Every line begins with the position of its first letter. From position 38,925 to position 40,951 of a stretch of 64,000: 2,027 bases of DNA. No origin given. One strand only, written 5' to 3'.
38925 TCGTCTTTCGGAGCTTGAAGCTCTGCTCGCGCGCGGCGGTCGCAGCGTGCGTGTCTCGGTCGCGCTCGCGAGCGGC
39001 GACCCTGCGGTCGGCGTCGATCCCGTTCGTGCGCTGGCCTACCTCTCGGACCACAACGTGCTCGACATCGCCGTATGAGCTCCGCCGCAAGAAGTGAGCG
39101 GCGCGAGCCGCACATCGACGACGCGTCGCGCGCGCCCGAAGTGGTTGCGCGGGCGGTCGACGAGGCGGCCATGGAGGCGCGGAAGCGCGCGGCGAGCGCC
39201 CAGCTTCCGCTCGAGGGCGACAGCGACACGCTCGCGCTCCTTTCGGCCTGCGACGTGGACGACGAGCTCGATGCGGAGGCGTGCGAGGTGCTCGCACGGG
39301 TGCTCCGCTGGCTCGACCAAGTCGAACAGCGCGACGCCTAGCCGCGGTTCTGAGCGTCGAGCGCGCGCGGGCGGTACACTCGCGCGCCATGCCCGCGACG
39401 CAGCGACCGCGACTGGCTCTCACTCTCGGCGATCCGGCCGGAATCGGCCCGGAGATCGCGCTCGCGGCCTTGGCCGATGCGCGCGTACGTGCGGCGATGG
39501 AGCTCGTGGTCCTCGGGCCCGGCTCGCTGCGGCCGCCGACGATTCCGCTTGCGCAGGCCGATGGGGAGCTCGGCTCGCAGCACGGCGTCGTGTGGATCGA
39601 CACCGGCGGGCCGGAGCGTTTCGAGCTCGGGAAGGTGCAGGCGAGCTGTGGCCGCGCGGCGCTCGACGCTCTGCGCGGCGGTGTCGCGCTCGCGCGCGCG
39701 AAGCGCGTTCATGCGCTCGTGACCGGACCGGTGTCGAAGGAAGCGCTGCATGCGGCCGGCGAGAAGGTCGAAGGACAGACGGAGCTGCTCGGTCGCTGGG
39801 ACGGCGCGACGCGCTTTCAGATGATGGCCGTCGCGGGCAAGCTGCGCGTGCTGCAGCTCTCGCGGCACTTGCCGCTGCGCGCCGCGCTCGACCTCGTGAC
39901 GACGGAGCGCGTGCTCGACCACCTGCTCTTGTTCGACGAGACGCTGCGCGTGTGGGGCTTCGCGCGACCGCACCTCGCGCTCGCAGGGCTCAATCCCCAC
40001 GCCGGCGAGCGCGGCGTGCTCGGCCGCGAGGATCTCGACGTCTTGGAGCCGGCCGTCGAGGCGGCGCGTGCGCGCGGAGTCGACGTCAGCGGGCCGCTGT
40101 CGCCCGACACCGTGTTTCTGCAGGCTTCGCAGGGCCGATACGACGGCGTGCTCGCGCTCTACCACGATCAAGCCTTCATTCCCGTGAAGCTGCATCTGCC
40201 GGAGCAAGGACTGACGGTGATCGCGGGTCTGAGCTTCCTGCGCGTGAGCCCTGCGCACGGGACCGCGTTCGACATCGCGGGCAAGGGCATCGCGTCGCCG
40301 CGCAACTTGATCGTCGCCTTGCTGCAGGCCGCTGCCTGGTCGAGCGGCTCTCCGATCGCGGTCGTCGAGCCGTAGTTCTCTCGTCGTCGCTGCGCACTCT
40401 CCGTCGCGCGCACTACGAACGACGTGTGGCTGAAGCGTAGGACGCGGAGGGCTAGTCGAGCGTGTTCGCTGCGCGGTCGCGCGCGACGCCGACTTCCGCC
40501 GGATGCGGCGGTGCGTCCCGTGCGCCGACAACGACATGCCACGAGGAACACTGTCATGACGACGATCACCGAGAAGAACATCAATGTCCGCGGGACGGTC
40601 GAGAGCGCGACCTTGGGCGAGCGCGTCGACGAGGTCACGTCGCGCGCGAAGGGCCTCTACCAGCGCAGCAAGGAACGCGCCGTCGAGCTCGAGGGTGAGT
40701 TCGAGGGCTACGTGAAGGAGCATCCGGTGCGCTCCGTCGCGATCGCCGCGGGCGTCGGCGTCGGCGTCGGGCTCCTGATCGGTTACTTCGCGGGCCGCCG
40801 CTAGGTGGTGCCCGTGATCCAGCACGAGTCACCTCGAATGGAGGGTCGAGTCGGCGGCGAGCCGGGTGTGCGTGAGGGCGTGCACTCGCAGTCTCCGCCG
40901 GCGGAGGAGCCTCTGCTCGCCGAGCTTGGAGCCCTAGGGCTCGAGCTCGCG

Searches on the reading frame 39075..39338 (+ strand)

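Call 54: search_protein_families(library=pfam, proteins=[window:39075-39338:+], max_evalue=0.001)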
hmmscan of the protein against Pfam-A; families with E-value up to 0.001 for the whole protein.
window:39075-39338:+ (88 aa): 1 family
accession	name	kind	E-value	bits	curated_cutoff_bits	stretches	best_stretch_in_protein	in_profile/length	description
PF01312.24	Bac_export_2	-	2.2e-05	24.3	24.4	1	17-80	271-335/335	FlhB HrpN YscU SpaS Family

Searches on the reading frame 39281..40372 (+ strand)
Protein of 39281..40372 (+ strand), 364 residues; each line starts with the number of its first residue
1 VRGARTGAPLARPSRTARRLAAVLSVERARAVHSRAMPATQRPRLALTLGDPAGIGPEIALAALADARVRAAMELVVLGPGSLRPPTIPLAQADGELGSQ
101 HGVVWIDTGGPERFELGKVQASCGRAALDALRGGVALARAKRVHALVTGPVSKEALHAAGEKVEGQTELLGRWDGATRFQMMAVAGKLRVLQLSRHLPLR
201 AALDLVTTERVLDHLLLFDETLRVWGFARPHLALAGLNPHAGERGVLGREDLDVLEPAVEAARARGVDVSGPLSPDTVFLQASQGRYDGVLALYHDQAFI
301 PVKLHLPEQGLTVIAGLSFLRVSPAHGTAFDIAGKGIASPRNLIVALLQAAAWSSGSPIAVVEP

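Call 10: search_protein_families(library=pfam, proteins=[window:39281-40372:+], max_evalue=0.01)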
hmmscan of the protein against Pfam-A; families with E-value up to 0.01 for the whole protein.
window:39281-40372:+ (364 aa): 2 families
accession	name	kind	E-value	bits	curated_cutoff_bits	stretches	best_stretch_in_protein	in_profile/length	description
PF04166.17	PdxA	-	8.8e-83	278.4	27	1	106-350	45-286/286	Pyridoxal phosphate biosynthetic protein PdxA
PF09839.14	DUF2066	-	0.00046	20.1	23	1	216-273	87-145/232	Uncharacterized protein conserved in bacteria (DUF2066)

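Call 11: search_protein_families(library=ncbifam, proteins=[window:39281-40372:+], max_evalue=0.01)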
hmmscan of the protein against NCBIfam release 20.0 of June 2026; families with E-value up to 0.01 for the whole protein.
window:39281-40372:+ (364 aa): 8 families
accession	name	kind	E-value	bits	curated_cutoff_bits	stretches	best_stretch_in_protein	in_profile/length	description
TIGR00557.1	pdxA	equivalog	3.1e-87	293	290.35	1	44-351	1-317/320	4-hydroxythreonine-4-phosphate dehydrogenase PdxA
NF002992.0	PRK03743.1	equivalog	1.7e-79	267.5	470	1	41-354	3-328/333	4-hydroxythreonine-4-phosphate dehydrogenase PdxA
NF003699.0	PRK05312.1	equivalog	8.6e-74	248.9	378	1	41-352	3-331/340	4-hydroxythreonine-4-phosphate dehydrogenase PdxA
NF002891.0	PRK03371.1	equivalog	1.3e-72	244.8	583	2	110-347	82-319/326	D-threonate 4-phosphate dehydrogenase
NF002744.0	PRK02746.1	equivalog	9.7e-72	242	425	1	39-352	6-338/346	4-hydroxythreonine-4-phosphate dehydrogenase PdxA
NF002520.0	PRK01909.1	equivalog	2.4e-61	207.9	476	1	40-352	3-321/329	4-hydroxythreonine-4-phosphate dehydrogenase PdxA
NF003040.0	PRK03946.1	equivalog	1e-38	133.5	376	1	44-338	3-288/307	4-hydroxythreonine-4-phosphate dehydrogenase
TIGR02088.1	LEU3_arch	subfamily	8.6e-05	21.9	409.8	1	323-346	253-276/324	isopropylmalate/isohomocitrate dehydrogenases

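Call 75: search_solved_structures(query=window:39389-40372:+, max_evalue=1e-20, show_alignments=1)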
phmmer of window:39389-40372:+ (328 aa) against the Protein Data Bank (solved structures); distinct sequences matched with E-value up to 1e-20: 14.
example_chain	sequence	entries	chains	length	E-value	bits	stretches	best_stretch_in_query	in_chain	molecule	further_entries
2hi1_A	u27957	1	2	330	3.6e-66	226.7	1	6-312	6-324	4-hydroxythreonine-4-phosphate dehydrogenase 2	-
6e85_A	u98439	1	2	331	1.2e-63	218.3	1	8-309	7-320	D-threonate 4-phosphate dehydrogenase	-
4jqp_A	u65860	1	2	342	1.3e-54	188.7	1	6-316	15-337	4-hydroxythreonine-4-phosphate dehydrogenase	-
6xmy_A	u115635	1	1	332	1.9e-40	142.2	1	9-314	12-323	4-hydroxythreonine-4-phosphate dehydrogenase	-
1r8k_A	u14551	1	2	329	2.3e-40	141.9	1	108-312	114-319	4-hydroxythreonine-4-phosphate dehydrogenase 1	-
1ps7_A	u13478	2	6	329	1.7e-39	139.1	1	7-312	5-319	4-hydroxythreonine-4-phosphate dehydrogenase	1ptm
1ps6_A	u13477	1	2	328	2.1e-39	138.7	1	7-312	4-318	4-hydroxythreonine-4-phosphate dehydrogenase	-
1yxo_A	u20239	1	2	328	6.9e-39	137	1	8-314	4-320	4-hydroxythreonine-4-phosphate dehydrogenase 1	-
3lxy_A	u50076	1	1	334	1.1e-38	136.4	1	7-314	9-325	4-hydroxythreonine-4-phosphate dehydrogenase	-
8zj3_A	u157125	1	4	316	2.8e-38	135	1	7-309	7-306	4-hydroxythreonine-4-phosphate dehydrogenase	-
8zj7_B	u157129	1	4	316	2.9e-38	135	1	7-309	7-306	4-hydroxythreonine-4-phosphate dehydrogenase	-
8zj5_A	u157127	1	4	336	3.5e-38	134.7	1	7-309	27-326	4-hydroxythreonine-4-phosphate dehydrogenase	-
8zhy_A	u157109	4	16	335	3.5e-38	134.7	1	7-309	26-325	4-hydroxythreonine-4-phosphate dehydrogenase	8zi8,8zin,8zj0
4aty_A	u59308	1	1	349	4.3e-33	118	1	74-315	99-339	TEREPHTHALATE 1,2-CIS-DIHYDRODIOL DEHYDROGENASE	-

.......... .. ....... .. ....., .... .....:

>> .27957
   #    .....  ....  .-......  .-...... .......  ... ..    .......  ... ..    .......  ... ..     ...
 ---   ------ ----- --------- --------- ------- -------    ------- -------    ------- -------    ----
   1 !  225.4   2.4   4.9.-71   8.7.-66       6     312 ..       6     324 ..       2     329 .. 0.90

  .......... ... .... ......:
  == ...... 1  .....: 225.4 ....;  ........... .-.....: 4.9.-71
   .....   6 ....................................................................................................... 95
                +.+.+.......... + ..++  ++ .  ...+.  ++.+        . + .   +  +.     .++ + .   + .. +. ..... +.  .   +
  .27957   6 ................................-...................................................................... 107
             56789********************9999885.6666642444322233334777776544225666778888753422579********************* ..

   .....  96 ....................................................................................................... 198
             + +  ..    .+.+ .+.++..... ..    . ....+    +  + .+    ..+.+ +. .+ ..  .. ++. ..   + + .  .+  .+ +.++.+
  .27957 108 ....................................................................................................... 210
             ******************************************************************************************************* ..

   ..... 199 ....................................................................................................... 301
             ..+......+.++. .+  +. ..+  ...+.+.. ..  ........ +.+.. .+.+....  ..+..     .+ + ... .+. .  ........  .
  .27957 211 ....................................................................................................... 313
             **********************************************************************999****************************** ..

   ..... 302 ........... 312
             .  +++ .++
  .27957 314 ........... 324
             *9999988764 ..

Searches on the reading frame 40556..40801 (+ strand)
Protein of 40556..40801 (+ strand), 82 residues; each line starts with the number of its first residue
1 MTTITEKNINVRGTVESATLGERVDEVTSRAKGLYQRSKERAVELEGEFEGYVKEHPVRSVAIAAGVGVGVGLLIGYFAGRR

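Call 10: search_protein_families(library=pfam, proteins=[window:40556-40801:+], max_evalue=0.01)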
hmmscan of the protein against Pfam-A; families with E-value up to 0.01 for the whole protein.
window:40556-40801:+ (82 aa): 1 family
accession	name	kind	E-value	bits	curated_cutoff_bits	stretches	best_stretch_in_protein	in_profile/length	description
PF19029.5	DUF883_C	-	5.2e-07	29.7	27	1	52-76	4-28/30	DUF883 C-terminal glycine zipper region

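Call 11: search_protein_families(library=ncbifam, proteins=[window:40556-40801:+], max_evalue=0.01)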
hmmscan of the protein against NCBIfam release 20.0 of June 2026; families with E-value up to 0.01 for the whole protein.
window:40556-40801:+ (82 aa): 2 families
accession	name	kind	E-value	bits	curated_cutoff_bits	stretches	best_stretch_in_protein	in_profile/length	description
NF007709.0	PRK10404.1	equivalog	0.00032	21.1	139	1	6-75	34-98/101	stress response protein ElaB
NF007523.0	PRK10132.1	equivalog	0.00053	20.7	157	1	26-75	56-104/108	hypothetical protein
